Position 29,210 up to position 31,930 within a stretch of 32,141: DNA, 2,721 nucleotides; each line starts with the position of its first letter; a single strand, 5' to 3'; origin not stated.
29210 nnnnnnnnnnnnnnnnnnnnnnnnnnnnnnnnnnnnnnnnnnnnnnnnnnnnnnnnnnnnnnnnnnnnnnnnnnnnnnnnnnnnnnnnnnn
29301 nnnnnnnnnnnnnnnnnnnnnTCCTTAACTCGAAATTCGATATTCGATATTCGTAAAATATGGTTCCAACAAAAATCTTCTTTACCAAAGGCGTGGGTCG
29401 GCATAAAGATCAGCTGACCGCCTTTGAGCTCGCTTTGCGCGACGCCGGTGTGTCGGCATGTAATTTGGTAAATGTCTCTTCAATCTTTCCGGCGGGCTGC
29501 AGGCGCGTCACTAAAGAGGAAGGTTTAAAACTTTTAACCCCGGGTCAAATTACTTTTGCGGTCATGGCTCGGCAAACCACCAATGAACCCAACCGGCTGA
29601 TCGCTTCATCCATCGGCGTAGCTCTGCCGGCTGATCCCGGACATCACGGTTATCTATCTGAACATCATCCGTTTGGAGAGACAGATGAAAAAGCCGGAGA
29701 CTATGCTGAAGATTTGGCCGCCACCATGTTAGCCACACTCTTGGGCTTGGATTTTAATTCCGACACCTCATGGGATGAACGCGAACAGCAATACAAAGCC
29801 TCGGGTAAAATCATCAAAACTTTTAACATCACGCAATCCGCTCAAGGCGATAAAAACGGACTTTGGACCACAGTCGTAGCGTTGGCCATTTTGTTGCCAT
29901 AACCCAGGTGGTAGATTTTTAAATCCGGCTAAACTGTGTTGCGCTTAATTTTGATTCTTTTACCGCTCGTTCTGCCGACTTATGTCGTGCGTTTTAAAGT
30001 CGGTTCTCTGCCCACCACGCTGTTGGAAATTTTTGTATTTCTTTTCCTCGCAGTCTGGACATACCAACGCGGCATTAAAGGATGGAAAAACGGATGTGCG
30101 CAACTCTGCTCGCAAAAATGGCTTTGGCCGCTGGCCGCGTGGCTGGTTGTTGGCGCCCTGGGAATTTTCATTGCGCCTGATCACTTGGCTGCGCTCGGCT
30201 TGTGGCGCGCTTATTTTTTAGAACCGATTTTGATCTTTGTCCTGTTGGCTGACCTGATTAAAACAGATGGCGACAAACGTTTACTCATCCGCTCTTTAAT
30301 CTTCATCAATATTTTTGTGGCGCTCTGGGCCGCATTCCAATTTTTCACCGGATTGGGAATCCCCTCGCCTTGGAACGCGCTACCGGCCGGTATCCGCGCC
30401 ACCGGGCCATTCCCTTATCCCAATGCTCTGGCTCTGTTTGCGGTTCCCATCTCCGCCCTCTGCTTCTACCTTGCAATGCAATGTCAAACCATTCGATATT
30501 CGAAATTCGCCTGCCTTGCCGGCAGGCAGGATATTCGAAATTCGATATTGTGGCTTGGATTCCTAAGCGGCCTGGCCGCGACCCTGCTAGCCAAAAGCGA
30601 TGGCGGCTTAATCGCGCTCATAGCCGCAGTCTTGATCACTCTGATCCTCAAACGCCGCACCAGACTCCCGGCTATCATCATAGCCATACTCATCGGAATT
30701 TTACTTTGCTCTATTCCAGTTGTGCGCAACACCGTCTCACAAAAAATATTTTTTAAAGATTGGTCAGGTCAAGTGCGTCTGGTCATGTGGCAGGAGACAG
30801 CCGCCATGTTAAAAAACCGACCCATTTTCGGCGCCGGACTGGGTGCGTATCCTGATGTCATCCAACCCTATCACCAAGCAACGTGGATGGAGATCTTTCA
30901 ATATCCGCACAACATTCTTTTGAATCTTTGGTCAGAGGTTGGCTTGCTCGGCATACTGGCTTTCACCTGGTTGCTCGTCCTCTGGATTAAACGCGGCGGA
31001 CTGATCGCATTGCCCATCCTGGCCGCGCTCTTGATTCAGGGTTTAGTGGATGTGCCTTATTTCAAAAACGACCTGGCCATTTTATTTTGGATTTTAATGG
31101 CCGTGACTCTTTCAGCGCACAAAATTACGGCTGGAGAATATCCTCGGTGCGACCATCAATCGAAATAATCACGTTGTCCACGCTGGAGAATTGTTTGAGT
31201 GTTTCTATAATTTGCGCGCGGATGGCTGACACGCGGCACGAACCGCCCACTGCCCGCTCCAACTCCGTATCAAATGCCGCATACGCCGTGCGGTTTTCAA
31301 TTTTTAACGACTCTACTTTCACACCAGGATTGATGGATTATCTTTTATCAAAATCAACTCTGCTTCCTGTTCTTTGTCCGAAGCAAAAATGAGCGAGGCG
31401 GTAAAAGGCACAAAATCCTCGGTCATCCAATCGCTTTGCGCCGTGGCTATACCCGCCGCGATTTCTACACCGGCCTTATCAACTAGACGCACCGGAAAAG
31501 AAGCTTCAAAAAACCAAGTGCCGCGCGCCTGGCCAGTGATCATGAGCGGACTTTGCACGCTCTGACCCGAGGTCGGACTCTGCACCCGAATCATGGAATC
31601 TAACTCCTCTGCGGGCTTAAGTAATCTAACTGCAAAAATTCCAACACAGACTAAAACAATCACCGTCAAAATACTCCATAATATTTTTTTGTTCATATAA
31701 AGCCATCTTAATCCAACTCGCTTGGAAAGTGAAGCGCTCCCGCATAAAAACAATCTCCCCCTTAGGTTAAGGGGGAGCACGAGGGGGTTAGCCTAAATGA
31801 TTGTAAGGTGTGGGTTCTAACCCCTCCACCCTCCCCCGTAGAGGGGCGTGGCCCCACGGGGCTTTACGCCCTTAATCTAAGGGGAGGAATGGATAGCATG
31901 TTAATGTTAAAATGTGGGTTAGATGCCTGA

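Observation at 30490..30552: Array-hairpin-array mini-insert (63 nt) read through in frame in the O-antigen-ligase-like gene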

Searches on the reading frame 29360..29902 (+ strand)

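Call 10: search_protein_families(library=pfam, proteins=[window:29360-29902:+], max_evalue=0.01)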
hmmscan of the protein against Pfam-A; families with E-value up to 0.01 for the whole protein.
window:29360-29902:+ (180 aa): 1 family
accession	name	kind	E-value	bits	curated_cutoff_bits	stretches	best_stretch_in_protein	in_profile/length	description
PF01862.21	PvlArgDC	-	1e-60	204.7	22.7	1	2-178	1-160/161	Pyruvoyl-dependent arginine decarboxylase (PvlArgDC)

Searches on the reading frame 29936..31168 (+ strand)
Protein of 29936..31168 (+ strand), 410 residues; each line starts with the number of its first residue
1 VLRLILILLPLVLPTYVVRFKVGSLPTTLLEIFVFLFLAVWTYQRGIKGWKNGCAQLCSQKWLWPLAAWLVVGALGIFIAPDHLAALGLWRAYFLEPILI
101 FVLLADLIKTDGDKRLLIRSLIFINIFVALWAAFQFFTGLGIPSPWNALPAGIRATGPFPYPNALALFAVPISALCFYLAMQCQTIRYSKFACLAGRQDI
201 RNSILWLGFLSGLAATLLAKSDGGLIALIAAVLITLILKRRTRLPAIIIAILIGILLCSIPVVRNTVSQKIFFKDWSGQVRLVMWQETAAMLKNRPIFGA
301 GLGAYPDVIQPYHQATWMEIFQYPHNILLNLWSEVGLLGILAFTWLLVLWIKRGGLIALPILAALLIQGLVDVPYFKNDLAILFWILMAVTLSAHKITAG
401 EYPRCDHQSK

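Call 10: search_protein_families(library=pfam, proteins=[window:29936-31168:+], max_evalue=0.01)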
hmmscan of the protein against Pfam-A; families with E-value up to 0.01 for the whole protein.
window:29936-31168:+ (410 aa): 1 family
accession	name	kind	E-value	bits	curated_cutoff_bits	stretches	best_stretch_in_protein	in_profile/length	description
PF04932.20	Wzy_C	-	1.3e-22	80.7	31.7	1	208-343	2-148/149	O-Antigen ligase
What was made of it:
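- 29936..31168 (+): Host gene: Wzy_C / O-antigen-ligase-like polytopic membrane protein (410 aa), intact. Pfam PF04932 at E 1.3e-22 (call 10).
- Checked: ORF 29936-31168 matches Pfam Wzy_C (E 1.3e-22) (call 10).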

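Call 11: find_homologous_proteins(query=window:29936-31165:+, max_evalue=0.00001)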
Query window:29936-31165:+ (410 aa): 1979 proteins with E <= 0.00001 among 8000 candidates; the best 120 are listed.
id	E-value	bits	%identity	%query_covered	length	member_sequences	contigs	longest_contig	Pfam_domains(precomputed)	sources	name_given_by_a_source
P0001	3.8e-267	904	100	100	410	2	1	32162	PF04932.21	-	-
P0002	5.3e-205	700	78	97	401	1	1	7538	PF04932.21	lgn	-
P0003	4.7e-156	538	64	96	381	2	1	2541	PF04932.21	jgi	-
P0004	2.2e-149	516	61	95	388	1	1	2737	PF04932.21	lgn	-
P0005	1.1e-148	514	60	92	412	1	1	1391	PF04932.21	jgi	-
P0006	1.0e-147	511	60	92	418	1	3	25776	PF04932.21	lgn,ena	-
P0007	1.1e-146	508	60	92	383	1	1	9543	PF04932.21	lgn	-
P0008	4.3e-145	502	57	92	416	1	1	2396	PF04932.21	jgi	jgi:O-antigen ligase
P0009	1.9e-144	500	58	92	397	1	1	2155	PF04932.21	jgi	jgi:O-antigen ligase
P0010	2.3e-141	490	59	95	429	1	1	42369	PF04932.21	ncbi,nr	ncbi:O-antigen ligase family protein [Candidatus Uhrbacteria bacterium]|nr:O-antigen ligase family p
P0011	2.7e-139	483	55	92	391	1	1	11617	PF04932.21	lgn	-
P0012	4.1e-138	479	56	92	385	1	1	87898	PF04932.21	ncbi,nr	ncbi:O-antigen ligase family protein [Candidatus Uhrbacteria bacterium]|nr:O-antigen ligase family p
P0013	2.7e-137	477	56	92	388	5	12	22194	PF04932.21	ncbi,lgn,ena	ncbi:MAG: O-antigen ligase family protein [Patescibacteria group bacterium]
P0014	1.8e-135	471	58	96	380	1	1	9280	PF04932.21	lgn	-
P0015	1.2e-134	468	54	97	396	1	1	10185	PF04932.21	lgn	-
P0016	1.2e-132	461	55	98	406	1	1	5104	PF04932.21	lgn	-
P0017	9.1e-132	458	56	92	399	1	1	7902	PF04932.21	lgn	-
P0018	1.2e-131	458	55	92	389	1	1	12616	PF04932.21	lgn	-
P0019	1.4e-131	458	54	92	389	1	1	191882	PF04932.21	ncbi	ncbi:MAG: O-antigen ligase family protein [Patescibacteria group bacterium]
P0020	8.4e-131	455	53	92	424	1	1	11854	PF04932.21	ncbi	-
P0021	2.3e-130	454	54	94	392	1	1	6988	PF04932.21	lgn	-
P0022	9.7e-128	445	53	92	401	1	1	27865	PF04932.21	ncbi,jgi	ncbi:MAG: O-antigen ligase family protein [Patescibacteria group bacterium]|jgi:hypothetical protein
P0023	5.3e-127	443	53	94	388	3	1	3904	PF04932.21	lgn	-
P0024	1.2e-126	441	52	94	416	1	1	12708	PF04932.21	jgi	-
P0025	1.7e-125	438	54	93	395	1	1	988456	PF04932.21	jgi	jgi:O-antigen ligase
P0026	3.0e-124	434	54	97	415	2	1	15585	PF04932.21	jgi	-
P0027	1.4e-120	422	52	95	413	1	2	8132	PF04932.21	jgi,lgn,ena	-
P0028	7.0e-120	419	53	95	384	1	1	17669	PF04932.21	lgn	-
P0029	2.1e-119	418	53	96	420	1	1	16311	PF04932.21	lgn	-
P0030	3.5e-119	417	52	99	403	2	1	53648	PF04932.21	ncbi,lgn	-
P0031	8.0e-118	412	49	95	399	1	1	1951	PF04932.21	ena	-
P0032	4.2e-116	407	51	94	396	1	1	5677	PF04932.21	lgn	-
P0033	5.0e-114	400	51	94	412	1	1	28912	PF04932.21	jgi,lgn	jgi:O-antigen ligase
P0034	1.5e-112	395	49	94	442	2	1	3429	PF04932.21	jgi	jgi:hypothetical protein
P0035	7.4e-112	393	51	93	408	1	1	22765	PF04932.21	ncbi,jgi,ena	ncbi:MAG: O-antigen ligase family protein [Patescibacteria group bacterium]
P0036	1.3e-111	392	50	93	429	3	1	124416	PF04932.21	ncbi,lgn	-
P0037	2.0e-111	391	51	98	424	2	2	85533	PF04932.21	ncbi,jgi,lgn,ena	ncbi:MAG: O-antigen ligase family protein [Patescibacteria group bacterium]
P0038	3.1e-111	391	50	96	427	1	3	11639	PF04932.21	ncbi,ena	-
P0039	7.4e-111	389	48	93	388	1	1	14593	PF04932.21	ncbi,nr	ncbi:MAG: O-antigen ligase family protein [bacterium]|nr:O-antigen ligase family protein [bacterium]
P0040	7.8e-111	389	49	97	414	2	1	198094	PF04932.21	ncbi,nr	ncbi:O-antigen ligase family protein [Candidatus Uhrbacteria bacterium]|nr:O-antigen ligase family p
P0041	9.8e-111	389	50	94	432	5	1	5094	PF04932.21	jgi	jgi:hypothetical protein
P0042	9.3e-110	386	48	94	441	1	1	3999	PF04932.21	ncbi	-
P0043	1.6e-109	385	50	94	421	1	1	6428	PF04932.21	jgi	jgi:O-antigen ligase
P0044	1.9e-109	385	49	98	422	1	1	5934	PF04932.21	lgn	-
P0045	2.4e-109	384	51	91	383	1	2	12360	PF04932.21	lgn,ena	-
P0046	3.5e-109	384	50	94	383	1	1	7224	PF04932.21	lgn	-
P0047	1.1e-108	382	48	95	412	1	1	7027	PF04932.21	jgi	jgi:O-antigen ligase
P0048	1.2e-108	382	49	96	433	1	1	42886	PF04932.21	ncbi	-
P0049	1.4e-108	382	48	100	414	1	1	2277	PF04932.21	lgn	-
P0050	1.6e-108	382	49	94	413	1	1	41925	PF04932.21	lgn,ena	-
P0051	2.1e-108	381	49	91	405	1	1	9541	PF04932.21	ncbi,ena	-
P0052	2.3e-108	381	50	94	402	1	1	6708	PF04932.21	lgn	-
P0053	2.4e-108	381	49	94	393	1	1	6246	PF20176.4,PF04932.21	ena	-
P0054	3.7e-108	381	48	92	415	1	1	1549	PF04932.21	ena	-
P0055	9.0e-108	379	49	94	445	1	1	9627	PF04932.21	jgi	-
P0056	3.4e-107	377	49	95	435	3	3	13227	PF04932.21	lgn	-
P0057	8.0e-107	376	47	95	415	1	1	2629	PF04932.21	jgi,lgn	-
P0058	8.0e-107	376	48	94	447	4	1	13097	PF04932.21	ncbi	-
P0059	9.0e-107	376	49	92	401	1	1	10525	PF04932.21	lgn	-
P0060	1.5e-106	375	50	96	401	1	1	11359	PF04932.21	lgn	-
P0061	3.0e-106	374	49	94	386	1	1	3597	PF04932.21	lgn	-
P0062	3.6e-106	374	48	94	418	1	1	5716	PF04932.21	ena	-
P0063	8.6e-106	373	47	97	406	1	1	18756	PF04932.21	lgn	-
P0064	9.9e-106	373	47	95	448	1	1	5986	PF04932.21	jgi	jgi:hypothetical protein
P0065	1.4e-105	372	49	95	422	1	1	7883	PF04932.21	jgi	-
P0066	1.9e-105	372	49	92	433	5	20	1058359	PF04932.21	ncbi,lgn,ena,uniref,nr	ncbi:O-antigen ligase family protein [candidate division WWE3 bacterium]|uniref:O-antigen ligase fam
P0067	2.7e-105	371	49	95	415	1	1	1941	PF04932.21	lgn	-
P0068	4.0e-105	371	46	96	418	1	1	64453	PF04932.21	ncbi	-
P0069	1.1e-104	369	50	94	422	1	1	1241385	PF04932.21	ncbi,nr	ncbi:MAG: O-antigen ligase family protein [Patescibacteria group bacterium]|nr:O-antigen ligase fami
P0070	1.5e-104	369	50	94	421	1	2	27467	PF04932.21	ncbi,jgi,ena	-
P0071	2.4e-104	368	48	97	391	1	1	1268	PF04932.21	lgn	-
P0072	3.6e-104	367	49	93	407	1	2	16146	PF04932.21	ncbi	-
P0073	5.0e-104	367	47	94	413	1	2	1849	PF04932.21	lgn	-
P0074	7.0e-104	367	45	92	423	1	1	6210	PF04932.21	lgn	-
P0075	9.9e-104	366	47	96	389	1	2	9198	PF04932.21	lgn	-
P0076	1.3e-103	366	46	95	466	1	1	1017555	PF04932.21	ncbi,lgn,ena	-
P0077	1.8e-103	365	47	92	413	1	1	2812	PF04932.21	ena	-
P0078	1.9e-103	365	49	95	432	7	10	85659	PF04932.21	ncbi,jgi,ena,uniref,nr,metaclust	ncbi:hypothetical protein A3E39_01525 [Candidatus Uhrbacteria bacterium RIFCSPHIGHO2_12_FULL_60_25]|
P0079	3.7e-103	364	47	97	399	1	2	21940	PF04932.21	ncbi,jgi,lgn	-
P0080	4.9e-103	364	46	96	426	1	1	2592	PF04932.21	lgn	-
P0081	5.8e-103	363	49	95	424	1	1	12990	PF04932.21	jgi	-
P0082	6.1e-103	363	48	98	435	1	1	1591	PF04932.21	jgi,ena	-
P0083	1.2e-102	362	47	95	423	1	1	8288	PF04932.21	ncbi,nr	ncbi:MAG TPA: O-antigen ligase family protein [Candidatus Methylomirabilis sp.]|nr:O-antigen ligase 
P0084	1.8e-102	362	48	95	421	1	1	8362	PF04932.21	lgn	-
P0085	1.9e-102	362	48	95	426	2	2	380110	PF04932.21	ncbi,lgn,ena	-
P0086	2.0e-102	362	49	95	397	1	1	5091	PF04932.21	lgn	-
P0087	2.7e-102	361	47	94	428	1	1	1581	PF04932.21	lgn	-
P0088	2.9e-102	361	46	93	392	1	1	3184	PF04932.21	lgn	-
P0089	3.0e-102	361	47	93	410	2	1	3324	PF04932.21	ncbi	-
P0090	3.4e-102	361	45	92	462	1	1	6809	PF04932.21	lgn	-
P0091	4.3e-102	361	45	100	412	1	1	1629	PF04932.21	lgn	-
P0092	4.8e-102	360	49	94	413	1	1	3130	PF04932.21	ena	-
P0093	5.0e-102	360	46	93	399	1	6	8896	PF04932.21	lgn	-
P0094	5.8e-102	360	45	97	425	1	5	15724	PF04932.21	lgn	-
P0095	1.7e-101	359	47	94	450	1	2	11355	PF04932.21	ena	-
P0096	2.1e-101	358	48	94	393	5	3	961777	PF04932.21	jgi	jgi:O-antigen ligase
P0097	2.3e-101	358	48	93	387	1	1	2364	PF04932.21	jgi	-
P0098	3.6e-101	358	46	98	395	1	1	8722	PF04932.21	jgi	jgi:O-antigen ligase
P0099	3.7e-101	358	45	95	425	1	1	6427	PF04932.21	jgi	jgi:hypothetical protein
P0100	6.7e-101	357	49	93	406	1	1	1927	PF04932.21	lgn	-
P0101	1.3e-100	356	46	97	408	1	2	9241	PF04932.21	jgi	jgi:hypothetical protein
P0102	1.7e-100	355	45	91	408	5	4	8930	PF04932.21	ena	-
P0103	2.4e-100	355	46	95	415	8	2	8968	PF04932.21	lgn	-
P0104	3.2e-100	354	48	93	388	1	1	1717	PF04932.21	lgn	-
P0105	3.3e-100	354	47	94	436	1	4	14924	PF04932.21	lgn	-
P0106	4.6e-100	354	48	95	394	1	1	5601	PF04932.21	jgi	jgi:O-antigen ligase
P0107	1.2e-99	353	46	98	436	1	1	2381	PF04932.21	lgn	-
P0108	1.5e-99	352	48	95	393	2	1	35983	PF04932.21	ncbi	-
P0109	1.5e-99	352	46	95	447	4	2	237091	PF04932.21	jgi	jgi:O-antigen ligase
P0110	1.6e-99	352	52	80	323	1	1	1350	PF04932.21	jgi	jgi:O-antigen ligase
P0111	1.8e-99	352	46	97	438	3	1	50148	PF04932.21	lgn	-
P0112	2.2e-99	352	46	98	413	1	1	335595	PF04932.21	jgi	-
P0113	2.3e-99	352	46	92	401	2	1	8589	PF04932.21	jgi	jgi:O-antigen ligase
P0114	3.1e-99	351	46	94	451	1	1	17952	PF04932.21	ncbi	-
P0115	3.2e-99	351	44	93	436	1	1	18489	PF04932.21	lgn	-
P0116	3.3e-99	351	47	95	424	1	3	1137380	PF04932.21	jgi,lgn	jgi:O-antigen ligase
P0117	3.3e-99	351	46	91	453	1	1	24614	PF04932.21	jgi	jgi:hypothetical protein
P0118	4.7e-99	351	44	100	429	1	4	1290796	PF04932.21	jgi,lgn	jgi:O-antigen ligase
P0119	6.0e-99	350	46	95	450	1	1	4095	PF04932.21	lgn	-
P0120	1.1e-98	349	46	94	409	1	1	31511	PF04932.21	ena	-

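Call 15: find_encoding_contigs(protein=P0002, flank=5000, max_places=3)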
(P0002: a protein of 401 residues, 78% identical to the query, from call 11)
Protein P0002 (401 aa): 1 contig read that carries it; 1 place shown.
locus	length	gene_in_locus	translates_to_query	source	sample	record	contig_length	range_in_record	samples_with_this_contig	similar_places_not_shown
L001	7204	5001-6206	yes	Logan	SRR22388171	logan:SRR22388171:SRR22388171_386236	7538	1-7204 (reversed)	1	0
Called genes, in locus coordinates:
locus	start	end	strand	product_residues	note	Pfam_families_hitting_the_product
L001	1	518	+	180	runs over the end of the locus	PF03703:bPH_2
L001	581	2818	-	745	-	PF16158:N_BRCA1_IG (faint), PF08486:SpoIID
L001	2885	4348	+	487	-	PF01943:Polysacc_synt, PF13440:Polysacc_synt_3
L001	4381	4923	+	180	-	PF01862:PvlArgDC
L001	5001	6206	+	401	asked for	PF04932:Wzy_C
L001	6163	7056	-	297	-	PF10648:Gmad2, PF10646:Germane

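Call 38: find_related_loci(query=window:29936-31165:+, collection=metagenome_contigs, flank=3000)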
Query window:29936-31165:+ (410 aa) in metagenome_contigs; peptide patterns used: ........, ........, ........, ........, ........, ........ (x = any residue, [..] = any of these).
600 stretches matched a pattern (row limit reached: there are more); 566 encode a relative of the query (tblastn E <= 1e-3); the best 80 are kept; 80 distinct loci.
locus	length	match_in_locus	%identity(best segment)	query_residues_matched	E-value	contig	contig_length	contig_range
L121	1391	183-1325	60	16-391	2e-162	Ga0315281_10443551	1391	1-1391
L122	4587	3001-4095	60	16-391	5e-141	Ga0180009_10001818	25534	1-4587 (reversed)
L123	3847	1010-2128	56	15-393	2e-127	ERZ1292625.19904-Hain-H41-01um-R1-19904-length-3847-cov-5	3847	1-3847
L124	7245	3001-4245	48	9-407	1e-114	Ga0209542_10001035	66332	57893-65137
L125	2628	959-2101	47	9-397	2e-115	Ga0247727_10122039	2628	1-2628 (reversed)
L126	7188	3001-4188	47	1-396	2e-109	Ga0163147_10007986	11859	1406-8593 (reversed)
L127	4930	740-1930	51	3-396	4e-109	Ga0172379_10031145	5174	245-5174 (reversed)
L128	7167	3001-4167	48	8-410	1e-107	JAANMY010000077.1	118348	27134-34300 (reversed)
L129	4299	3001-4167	48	8-410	1e-107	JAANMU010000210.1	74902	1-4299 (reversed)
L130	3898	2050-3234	44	1-387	1e-101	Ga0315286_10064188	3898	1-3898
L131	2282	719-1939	46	3-393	1e-104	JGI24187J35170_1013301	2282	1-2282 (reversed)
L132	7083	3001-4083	49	18-391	6e-100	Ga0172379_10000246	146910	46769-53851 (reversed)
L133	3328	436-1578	44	1-395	2e-100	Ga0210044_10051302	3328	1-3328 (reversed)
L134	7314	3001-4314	43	8-393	3e-98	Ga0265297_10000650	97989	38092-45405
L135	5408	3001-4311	43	1-408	5e-98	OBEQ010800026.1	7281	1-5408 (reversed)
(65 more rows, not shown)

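Call 56: predict_structure(alignment_id=A1)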
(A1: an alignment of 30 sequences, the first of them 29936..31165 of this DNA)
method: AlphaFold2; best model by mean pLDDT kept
length: 410 residues; sequences in the alignment: 30
mean_pLDDT: 82.6   pTM: 0.86
mean pLDDT of the five models: 82.6, 81.9, 80.3, 79.8, 79.8
residues with pLDDT >= 90: 206; 70-90: 120; 50-70: 39; < 50: 45
segments of 3 or more residues with pLDDT < 50: 143-156, 189-198, 317-321, 397-410
pLDDT, mean of each block of 10 residues (from residue 1): 95 89 84 97 97 93 96 95 90 95 95 93 96 85 49 48 80 96 66 50 96 92 89 94 94 92 83 66 78 88 84 61 60 86 94 92 87 68 95 61 40
secondary structure, 60 per line:
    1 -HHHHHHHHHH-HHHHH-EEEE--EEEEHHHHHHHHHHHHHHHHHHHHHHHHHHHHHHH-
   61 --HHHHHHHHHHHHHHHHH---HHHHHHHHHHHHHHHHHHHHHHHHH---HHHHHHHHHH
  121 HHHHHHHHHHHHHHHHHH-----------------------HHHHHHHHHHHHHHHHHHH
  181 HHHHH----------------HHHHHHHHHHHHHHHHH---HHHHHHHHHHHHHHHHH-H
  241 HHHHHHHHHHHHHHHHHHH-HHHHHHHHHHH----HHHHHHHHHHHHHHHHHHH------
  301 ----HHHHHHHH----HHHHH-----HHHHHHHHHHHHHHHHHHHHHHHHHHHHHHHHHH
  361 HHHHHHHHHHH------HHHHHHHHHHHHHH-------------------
elements in order: H2-11 H13-17 E19-22 E25-28 H29-59 H63-79 H83-107 H111-138 H162-185 H202-218 H222-238 H240-259 H261-271 H276-294 H305-312 H317-321 H327-371 H378-391
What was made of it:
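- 29936..31168 (+): AlphaFold2 model pLDDT 82.6, pTM 0.86 (call 56).
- Checked: In an AlphaFold2 model (mean pLDDT 82.6), residues 186-201 are non-helical between helices 162-185 and 202-218. pLDDT is below 50 at 189-198 (call 56).
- The modelled loop has low confidence (call 56).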

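Call 84: list_cluster_members(proteins=[P0001])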
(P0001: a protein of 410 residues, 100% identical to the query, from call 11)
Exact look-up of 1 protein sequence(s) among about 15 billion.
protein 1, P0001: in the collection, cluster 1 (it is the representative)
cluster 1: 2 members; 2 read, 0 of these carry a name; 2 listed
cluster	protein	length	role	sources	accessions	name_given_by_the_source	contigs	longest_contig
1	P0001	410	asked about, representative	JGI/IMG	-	-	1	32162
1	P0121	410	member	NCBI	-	-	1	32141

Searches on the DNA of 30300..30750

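Call 54: search_rna_families(source=window, start=30300, end=30750, threshold=evalue, max_evalue=10)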
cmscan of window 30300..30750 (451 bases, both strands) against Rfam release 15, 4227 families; matches with E-value up to 10: 2.
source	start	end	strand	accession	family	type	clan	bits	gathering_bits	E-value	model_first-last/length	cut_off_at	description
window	30543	30634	+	RF03571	mir-734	Gene; miRNA;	-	14.3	100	9.7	1-93/93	no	mir-734 microRNA precursor family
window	30510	30600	+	RF00483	IRES_IGF2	Cis-reg; IRES;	-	13.1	70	2.1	1-121/121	no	Insulin-like growth factor II IRES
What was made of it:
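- No Rfam family matches (call 54).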

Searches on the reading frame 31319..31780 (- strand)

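Call 10: search_protein_families(library=pfam, proteins=[window:31319-31780:-], max_evalue=0.01)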
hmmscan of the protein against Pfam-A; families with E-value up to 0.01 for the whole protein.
window:31319-31780:- (153 aa): 1 family
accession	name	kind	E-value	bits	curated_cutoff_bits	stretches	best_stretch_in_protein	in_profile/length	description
PF10648.15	Gmad2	-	1.2e-13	51.6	25.7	1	64-147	2-80/86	Immunoglobulin-like domain of bacterial spore germination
